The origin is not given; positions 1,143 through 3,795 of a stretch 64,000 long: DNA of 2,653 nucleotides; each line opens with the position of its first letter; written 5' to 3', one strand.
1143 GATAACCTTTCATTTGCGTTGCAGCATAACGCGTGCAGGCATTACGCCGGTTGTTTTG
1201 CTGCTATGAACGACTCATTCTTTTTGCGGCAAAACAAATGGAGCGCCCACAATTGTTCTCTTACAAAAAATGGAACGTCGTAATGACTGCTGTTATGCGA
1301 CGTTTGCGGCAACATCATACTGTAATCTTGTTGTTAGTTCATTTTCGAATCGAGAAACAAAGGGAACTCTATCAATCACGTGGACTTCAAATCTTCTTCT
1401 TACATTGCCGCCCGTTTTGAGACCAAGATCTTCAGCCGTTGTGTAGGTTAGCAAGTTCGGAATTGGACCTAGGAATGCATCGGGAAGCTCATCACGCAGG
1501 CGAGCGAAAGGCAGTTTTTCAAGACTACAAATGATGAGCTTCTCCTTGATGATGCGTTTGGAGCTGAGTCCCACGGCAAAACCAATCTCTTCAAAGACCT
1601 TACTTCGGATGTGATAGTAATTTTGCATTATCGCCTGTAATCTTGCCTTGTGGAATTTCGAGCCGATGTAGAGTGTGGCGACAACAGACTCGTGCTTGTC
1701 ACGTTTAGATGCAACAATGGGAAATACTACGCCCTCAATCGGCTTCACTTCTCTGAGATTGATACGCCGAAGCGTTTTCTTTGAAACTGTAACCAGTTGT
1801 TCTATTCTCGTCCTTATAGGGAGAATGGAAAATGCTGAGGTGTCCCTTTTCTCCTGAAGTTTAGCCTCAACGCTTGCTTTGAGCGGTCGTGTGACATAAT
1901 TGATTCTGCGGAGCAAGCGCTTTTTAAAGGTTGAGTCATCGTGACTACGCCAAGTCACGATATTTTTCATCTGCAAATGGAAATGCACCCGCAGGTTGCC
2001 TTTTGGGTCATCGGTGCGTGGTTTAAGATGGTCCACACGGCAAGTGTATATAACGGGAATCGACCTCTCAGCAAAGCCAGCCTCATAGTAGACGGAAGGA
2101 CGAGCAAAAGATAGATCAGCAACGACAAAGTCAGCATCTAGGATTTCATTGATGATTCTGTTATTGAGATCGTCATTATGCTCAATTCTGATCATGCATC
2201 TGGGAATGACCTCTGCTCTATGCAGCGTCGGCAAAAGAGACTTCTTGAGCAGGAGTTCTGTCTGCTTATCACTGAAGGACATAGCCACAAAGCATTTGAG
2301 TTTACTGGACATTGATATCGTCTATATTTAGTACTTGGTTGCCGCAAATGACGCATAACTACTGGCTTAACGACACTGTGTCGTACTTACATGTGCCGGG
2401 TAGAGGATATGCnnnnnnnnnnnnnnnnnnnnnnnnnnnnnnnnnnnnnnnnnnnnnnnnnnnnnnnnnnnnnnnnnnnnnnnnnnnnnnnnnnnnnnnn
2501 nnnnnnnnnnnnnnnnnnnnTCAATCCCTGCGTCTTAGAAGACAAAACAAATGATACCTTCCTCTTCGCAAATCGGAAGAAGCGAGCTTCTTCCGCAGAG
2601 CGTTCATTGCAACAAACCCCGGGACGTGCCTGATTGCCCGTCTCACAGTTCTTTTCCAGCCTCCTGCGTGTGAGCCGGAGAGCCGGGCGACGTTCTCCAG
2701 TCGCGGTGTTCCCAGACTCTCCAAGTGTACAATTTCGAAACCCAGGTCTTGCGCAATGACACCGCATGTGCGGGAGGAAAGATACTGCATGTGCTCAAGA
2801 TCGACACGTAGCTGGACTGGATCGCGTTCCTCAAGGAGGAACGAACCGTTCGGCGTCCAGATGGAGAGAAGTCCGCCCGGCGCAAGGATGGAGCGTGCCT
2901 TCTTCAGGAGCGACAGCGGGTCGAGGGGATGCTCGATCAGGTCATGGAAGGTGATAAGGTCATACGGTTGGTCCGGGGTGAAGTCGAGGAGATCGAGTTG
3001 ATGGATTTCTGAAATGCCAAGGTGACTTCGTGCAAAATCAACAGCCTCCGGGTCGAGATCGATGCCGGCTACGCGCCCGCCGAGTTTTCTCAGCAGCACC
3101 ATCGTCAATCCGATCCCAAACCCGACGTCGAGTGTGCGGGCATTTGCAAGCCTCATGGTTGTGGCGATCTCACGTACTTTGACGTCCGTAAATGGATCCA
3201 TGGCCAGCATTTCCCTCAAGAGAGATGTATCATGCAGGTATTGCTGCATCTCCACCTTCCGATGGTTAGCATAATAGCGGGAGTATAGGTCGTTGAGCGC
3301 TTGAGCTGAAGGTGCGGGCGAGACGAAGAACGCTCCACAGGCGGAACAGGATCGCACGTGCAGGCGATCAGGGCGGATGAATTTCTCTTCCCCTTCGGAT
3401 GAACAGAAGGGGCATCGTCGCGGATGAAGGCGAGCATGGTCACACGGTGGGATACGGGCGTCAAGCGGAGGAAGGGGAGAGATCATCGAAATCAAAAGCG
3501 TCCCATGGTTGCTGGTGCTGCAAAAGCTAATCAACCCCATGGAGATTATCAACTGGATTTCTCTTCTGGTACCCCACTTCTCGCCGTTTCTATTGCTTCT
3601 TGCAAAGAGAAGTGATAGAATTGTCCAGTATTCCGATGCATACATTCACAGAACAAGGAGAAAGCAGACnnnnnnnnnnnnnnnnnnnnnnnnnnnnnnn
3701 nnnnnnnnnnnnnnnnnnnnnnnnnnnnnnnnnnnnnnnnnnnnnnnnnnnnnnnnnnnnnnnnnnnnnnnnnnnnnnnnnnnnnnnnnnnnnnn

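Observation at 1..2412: Integron-type gene-cassette array: three single-gene cassettes separated by attC-like sites, with no integrase in view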

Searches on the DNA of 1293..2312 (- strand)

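Call 65: search_with_rna_model(model_id=R1, sources=[L017, L002], max_evalue=10, filters=off, show_alignments=6)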
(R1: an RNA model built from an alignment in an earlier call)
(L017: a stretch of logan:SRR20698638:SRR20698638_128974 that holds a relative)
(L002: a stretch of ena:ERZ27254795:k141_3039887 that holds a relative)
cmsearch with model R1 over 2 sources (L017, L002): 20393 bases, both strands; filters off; matches with E-value up to 10: 6.
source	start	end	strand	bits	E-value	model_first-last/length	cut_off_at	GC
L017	5128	5172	+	12.7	0.36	1-60/60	no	0.44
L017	4985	5042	+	10.8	1.2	1-60/60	no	0.59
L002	7797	7816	-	9.2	3.3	21-40/60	no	0.55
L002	6033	6050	+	8.6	4.9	1-60/60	no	0.44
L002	5463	5484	-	7.5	9.4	1-60/60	no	0.55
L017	4985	5042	-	7.5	9.8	1-60/60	no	0.59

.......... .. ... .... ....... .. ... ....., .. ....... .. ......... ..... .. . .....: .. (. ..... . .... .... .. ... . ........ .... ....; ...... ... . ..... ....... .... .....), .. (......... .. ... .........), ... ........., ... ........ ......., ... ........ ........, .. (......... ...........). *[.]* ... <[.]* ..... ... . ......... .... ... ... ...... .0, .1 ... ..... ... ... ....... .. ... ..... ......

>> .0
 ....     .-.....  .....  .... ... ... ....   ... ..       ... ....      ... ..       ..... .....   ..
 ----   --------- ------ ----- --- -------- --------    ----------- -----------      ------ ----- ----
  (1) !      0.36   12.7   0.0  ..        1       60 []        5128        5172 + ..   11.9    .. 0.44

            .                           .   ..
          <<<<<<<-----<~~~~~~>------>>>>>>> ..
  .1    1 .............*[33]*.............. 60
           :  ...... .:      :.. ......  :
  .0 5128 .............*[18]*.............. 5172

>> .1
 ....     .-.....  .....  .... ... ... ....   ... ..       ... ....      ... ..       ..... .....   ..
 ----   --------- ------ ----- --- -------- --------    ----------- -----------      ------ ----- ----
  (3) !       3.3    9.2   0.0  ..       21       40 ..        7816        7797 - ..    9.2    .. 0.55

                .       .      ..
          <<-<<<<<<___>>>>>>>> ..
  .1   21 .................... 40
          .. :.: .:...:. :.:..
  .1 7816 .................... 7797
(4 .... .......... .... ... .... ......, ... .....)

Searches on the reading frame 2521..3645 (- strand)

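Call 6: search_protein_families(library=pfam, proteins=[window:2521-3645:-], max_evalue=0.01)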
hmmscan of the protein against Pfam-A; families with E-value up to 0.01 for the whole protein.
window:2521-3645:- (374 aa): 5 families
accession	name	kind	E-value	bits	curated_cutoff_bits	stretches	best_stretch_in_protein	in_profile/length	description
PF13489.12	Methyltransf_23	-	4.2e-19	69.3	27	1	165-308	20-164/164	Methyltransferase domain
PF08241.18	Methyltransf_11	-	1.9e-12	48.1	21.2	1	172-261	1-94/95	Methyltransferase domain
PF08242.18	Methyltransf_12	-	1e-11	45.9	30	1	172-260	1-98/98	Methyltransferase domain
PF13649.12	Methyltransf_25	-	1.3e-10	42.2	27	1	172-258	2-97/97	Methyltransferase domain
PF13847.12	Methyltransf_31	-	1.6e-09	38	27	1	168-266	4-113/145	Methyltransferase domain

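Call 24: search_protein_families(library=padloc, proteins=[window:2521-3645:-], max_evalue=1)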
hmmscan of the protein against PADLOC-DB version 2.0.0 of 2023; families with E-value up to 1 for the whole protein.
window:2521-3645:- (374 aa): 1 family
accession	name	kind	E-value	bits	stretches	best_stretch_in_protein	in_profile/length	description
PDLC04134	mad2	-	1.1e-15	55.5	1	150-274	272-406/492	mads_2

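Call 25: search_protein_families(library=ncbifam, proteins=[window:2521-3645:-], max_evalue=1)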
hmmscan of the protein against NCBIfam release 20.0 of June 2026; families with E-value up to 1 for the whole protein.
window:2521-3645:- (374 aa): 28 families (the best 25 are shown)
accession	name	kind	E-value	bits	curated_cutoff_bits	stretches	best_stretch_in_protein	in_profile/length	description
TIGR01983.1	UbiG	equivalog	1.7e-11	43.9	102.95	1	159-266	45-155/228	bifunctional 2-polyprenyl-6-hydroxyphenol methylase/3-demethylubiquinol 3-O-methyltransferase UbiG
NF011529.0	PRK14968.1-3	equivalog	2.7e-06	27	162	1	165-220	32-87/198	putative methyltransferase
NF008264.0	PRK11036.1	equivalog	3.5e-06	26.7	366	1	158-266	35-151/261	tRNA uridine 5-oxyacetic acid(34) methyltransferase CmoM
NF043040.1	corrin_prot_MT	hypoth_equivalog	6.7e-06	25.7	180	1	158-262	32-147/216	corrinoid protein-associated methyltransferase CpaM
NF045667.1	MTase_DVU1556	equivalog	7e-06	25.7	155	1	162-262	17-119/213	DVU_1556 family methyltransferase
NF002463.0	PRK01683.1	equivalog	9.9e-06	25.3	297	1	166-266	30-132/258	trans-aconitate 2-methyltransferase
NF047649.1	MTase_UXPK_star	exception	2e-05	23.8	460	1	170-260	80-179/283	methyltransferase/UXPK-star double selenoprotein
NF011527.0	PRK14968.1-1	equivalog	0.0003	20.5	242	1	164-234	31-100/192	putative methyltransferase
NF041537.1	ArsM_AhpD_UU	exception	0.00032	19.6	510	1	170-260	79-178/345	arsenite methyltransferase/AhpD domain selenoprotein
NF001790.0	PRK00517.3-3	equivalog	0.0015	18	269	1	165-207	120-163/262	50S ribosomal protein L11 methyltransferase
NF010703.0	PRK14103.1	equivalog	0.0016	17.9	320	1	164-265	26-127/256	trans-aconitate 2-methyltransferase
TIGR02072.1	BioC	equivalog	0.0024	17.7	184.95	1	166-309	33-177/244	malonyl-ACP O-methyltransferase BioC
TIGR04345.1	ovoA_Cterm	equivalog_domain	0.0042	16.6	170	1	227-264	134-171/242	putative 4-mercaptohistidine N1-methyltransferase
TIGR03587.1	Pse_Me-ase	hypoth_equivalog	0.0052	16.9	112.05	1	169-239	45-117/204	pseudaminic acid biosynthesis-associated methylase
TIGR00406.1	prmA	equivalog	0.0072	15.8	183.15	1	165-218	157-211/288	50S ribosomal protein L11 methyltransferase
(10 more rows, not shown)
